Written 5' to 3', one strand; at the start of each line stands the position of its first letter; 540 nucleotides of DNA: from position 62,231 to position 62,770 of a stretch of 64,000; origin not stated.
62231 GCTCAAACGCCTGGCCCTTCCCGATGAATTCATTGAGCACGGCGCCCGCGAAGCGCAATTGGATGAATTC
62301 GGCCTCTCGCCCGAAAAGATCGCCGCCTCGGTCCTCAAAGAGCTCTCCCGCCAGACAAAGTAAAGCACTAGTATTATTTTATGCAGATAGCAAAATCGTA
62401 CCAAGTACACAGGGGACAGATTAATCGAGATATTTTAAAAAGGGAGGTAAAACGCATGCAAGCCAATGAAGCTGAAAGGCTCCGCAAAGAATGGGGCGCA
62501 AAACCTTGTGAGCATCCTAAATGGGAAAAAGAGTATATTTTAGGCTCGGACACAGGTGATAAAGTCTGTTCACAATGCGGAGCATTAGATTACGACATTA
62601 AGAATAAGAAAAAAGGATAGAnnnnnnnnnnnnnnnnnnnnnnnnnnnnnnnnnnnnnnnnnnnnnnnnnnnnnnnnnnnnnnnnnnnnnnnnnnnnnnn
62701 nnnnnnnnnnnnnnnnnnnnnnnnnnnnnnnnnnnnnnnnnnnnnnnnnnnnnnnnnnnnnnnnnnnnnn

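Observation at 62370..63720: Free-standing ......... endonuclease with HTH domains in an AT-rich insert downstream of dxs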

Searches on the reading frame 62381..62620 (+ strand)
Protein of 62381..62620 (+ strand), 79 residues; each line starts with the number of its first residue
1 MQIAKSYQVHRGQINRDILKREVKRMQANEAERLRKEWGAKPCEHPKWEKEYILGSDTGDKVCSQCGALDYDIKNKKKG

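Call 3: search_protein_families(library=pfam, proteins=[window:62381-62620:+], max_evalue=1)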
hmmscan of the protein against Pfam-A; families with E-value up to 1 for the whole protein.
window:62381-62620:+ (79 aa): 0 families

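Call 4: search_protein_families(library=ncbifam, proteins=[window:62381-62620:+], max_evalue=1)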
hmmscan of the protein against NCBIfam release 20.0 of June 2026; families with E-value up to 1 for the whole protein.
window:62381-62620:+ (79 aa): 0 families

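Call 5: search_protein_families(library=phrogs, proteins=[window:62381-62620:+], max_evalue=1)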
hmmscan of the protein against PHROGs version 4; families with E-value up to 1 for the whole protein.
window:62381-62620:+ (79 aa): 7 families
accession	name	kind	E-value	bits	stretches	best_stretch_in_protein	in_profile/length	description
phrog_6094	-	unknown function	0.053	14.4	1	26-76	69-114/142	-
phrog_9304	-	unknown function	0.11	13.8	1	7-29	14-36/54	-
phrog_2945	-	unknown function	0.11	13.4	1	49-68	21-40/68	-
phrog_7628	-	unknown function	0.15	13.3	1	46-69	21-44/67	-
phrog_17546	-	unknown function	0.17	13.2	1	15-57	27-69/85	-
phrog_26608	-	unknown function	0.18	13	1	22-67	29-73/76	-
phrog_36677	-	unknown function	0.2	11.8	1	13-68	227-283/352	-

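Call 39: find_homologous_proteins(query=window:62381-62620:+, max_evalue=0.1)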
Query window:62381-62620:+ (79 aa): 1 proteins with E <= 0.1 among 1 candidates.
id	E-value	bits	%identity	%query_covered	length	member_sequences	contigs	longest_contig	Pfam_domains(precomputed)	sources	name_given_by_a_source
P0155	4.5e-30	121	100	68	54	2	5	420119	-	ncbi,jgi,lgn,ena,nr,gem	ncbi:MAG TPA: hypothetical protein P5561_03360 [Candidatus Omnitrophota bacterium]|nr:hypothetical p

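Call 47: search_protein_families(library=padloc, proteins=[window:62381-62620:+], max_evalue=1)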
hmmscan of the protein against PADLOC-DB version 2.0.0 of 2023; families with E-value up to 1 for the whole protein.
window:62381-62620:+ (79 aa): 0 families

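Call 57: predict_structure(protein=window:62381-62620:+)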
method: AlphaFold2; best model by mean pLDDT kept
length: 79 residues; sequences in the alignment: 1
mean_pLDDT: 57.5   pTM: 0.27
mean pLDDT of the five models: 57.5, 56.3, 55.8, 55.2, 50.2
residues with pLDDT >= 90: 0; 70-90: 8; 50-70: 57; < 50: 14
segments of 3 or more residues with pLDDT < 50: 1-5, 75-79
pLDDT, mean of each block of 10 residues (from residue 1): 43 61 70 59 55 61 63 47
secondary structure, 60 per line:
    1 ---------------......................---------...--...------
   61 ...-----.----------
elements in order: H16-37 E52-54 E61-63
